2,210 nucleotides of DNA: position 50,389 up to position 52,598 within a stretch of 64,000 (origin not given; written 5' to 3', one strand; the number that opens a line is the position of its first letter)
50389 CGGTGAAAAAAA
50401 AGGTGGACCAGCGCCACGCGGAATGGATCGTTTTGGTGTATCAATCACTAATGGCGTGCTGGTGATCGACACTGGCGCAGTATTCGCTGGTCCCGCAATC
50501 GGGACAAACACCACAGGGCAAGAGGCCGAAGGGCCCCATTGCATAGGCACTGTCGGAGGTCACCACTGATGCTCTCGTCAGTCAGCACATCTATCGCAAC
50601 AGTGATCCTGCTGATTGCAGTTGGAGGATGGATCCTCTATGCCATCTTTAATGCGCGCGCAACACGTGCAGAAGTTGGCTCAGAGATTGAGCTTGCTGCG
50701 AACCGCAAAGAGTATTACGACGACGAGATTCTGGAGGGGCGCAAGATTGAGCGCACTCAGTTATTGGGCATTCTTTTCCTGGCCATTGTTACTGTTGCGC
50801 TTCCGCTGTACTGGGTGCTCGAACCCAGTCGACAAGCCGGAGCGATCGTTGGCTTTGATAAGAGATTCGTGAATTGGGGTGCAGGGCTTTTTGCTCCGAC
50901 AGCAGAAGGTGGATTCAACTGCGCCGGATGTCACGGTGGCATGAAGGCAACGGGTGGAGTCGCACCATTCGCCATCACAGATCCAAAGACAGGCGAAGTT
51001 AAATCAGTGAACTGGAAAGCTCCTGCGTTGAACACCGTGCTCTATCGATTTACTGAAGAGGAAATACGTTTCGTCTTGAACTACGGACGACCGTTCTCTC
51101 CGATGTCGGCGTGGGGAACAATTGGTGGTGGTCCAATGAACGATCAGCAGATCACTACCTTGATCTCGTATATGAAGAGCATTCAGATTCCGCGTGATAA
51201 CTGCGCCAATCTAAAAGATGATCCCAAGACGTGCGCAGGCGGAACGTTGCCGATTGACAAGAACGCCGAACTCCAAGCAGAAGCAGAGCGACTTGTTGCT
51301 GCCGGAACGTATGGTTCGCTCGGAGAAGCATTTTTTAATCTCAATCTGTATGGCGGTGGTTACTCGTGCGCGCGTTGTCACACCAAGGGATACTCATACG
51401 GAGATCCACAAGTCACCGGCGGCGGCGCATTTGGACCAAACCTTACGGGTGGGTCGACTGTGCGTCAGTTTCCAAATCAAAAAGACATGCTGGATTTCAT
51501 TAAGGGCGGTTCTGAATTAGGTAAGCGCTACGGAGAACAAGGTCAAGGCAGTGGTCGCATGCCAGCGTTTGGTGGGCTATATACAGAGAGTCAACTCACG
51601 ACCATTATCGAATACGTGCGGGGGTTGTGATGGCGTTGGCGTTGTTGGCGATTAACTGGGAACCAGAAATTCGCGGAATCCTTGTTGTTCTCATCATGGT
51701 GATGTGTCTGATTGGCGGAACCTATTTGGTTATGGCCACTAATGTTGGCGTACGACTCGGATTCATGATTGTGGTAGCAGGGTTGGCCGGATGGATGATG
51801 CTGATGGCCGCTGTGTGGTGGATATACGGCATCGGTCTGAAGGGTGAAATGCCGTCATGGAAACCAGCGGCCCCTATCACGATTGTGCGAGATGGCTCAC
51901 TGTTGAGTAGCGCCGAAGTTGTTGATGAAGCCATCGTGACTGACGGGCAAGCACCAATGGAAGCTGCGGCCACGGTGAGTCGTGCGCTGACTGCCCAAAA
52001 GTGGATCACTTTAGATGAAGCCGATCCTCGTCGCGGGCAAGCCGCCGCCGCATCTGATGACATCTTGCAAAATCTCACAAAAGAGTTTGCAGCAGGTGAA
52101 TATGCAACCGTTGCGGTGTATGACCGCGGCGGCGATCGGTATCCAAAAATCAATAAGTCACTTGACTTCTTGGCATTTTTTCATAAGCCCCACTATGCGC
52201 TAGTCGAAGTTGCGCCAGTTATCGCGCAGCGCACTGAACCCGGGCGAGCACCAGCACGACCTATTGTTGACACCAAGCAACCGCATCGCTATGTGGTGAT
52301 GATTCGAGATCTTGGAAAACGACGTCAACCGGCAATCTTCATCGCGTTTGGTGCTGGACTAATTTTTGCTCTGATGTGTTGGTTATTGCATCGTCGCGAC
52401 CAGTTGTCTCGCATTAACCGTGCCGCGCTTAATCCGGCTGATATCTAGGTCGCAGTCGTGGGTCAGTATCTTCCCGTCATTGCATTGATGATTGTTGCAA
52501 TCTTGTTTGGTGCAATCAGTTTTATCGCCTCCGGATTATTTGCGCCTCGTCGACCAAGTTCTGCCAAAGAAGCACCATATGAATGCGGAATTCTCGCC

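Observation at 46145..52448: Non-canonical Rieske/cytochrome b6-type module in an otherwise actinobacterial-looking genome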

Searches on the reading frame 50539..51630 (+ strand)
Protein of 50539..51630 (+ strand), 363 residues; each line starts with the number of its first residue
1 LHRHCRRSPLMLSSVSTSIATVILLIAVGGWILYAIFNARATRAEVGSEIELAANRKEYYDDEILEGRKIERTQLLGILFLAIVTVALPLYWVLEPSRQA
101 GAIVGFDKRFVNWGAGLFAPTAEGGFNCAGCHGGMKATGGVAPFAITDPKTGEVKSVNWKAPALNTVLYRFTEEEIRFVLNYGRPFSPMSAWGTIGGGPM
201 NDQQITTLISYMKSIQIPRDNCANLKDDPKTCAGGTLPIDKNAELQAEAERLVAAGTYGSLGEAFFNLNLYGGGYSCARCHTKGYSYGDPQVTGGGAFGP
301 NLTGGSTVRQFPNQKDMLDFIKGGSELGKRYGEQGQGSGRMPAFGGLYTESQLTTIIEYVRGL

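Call 3: search_protein_families(library=pfam, proteins=[window:50539-51630:+], max_evalue=0.01)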
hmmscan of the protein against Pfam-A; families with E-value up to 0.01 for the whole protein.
window:50539-51630:+ (363 aa): 2 families
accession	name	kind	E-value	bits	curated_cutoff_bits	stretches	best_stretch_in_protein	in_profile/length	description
PF13442.11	Cytochrome_CBB3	-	4.5e-11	43.4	27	2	127-212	13-68/68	Cytochrome C oxidase, cbb3-type, subunit III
PF00034.26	Cytochrom_C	-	1.1e-09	40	21.3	1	127-215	11-89/90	Cytochrome c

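Call 4: search_protein_families(library=ncbifam, proteins=[window:50539-51630:+], max_evalue=0.01)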
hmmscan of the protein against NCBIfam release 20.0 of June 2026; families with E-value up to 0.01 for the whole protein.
window:50539-51630:+ (363 aa): 1 family
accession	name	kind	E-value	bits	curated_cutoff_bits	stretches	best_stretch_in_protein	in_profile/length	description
TIGR00782.1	ccoP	equivalog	0.0047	16.3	179.95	0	293-361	125-190/285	cytochrome-c oxidase, cbb3-type subunit III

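Call 51: search_solved_structures(query=window:50539-51630:+, max_evalue=0.1, show_alignments=1)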
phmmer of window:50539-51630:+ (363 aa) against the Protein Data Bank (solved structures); distinct sequences matched with E-value up to 0.1: 3.
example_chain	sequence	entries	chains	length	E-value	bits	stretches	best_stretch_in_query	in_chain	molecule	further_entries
6nx0_A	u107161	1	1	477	0.034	16.5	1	259-362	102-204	Di-haem cytochrome c peroxidase family protein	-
6v59_A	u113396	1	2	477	0.034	16.5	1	259-362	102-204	Di-haem cytochrome c peroxidase family protein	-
3oue_A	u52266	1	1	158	0.041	16.2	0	259-288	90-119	Cytochrome c family protein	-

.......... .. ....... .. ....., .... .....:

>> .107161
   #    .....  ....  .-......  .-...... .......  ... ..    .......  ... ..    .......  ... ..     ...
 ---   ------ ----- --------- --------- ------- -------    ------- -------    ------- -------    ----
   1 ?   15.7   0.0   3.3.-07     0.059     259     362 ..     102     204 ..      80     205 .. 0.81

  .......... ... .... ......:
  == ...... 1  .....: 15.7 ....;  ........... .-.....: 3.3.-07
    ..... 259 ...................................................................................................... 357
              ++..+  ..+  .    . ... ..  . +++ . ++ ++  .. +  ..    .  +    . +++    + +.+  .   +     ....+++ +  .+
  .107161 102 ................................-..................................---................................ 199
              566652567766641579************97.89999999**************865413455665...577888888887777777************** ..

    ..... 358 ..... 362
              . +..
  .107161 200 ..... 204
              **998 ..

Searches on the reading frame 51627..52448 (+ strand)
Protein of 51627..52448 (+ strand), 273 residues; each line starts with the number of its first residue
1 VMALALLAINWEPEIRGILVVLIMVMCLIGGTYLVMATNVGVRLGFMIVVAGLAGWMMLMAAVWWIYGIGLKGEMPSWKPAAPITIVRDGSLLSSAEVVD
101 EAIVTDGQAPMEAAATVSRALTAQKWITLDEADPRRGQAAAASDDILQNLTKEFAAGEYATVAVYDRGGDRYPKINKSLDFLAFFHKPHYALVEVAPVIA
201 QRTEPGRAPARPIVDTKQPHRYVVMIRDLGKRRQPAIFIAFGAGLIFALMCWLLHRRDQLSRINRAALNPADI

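Call 3: search_protein_families(library=pfam, proteins=[window:51627-52448:+], max_evalue=0.01)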
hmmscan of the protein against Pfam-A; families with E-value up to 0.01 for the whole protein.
window:51627-52448:+ (273 aa): 0 families

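Call 4: search_protein_families(library=ncbifam, proteins=[window:51627-52448:+], max_evalue=0.01)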
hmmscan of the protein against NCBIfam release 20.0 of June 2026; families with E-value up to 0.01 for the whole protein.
window:51627-52448:+ (273 aa): 0 families

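Call 46: search_protein_families(library=pfam, proteins=[window:51627-52448:+], max_evalue=10)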
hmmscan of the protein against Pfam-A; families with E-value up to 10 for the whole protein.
window:51627-52448:+ (273 aa): 0 families

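Call 47: search_solved_structures(query=window:51627-52448:+, max_evalue=10)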
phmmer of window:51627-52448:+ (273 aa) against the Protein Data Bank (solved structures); distinct sequences matched with E-value up to 10: 3.
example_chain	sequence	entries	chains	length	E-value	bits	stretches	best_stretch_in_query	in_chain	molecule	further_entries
3tul_A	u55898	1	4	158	0.82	12.2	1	105-185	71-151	Cell invasion protein sipB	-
9kz9_K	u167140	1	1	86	1.2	11.6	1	3-54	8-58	Photosystem I reaction center subunit PsaK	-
8wm6_K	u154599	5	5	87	1.3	11.6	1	3-54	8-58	Photosystem I reaction center subunit PsaK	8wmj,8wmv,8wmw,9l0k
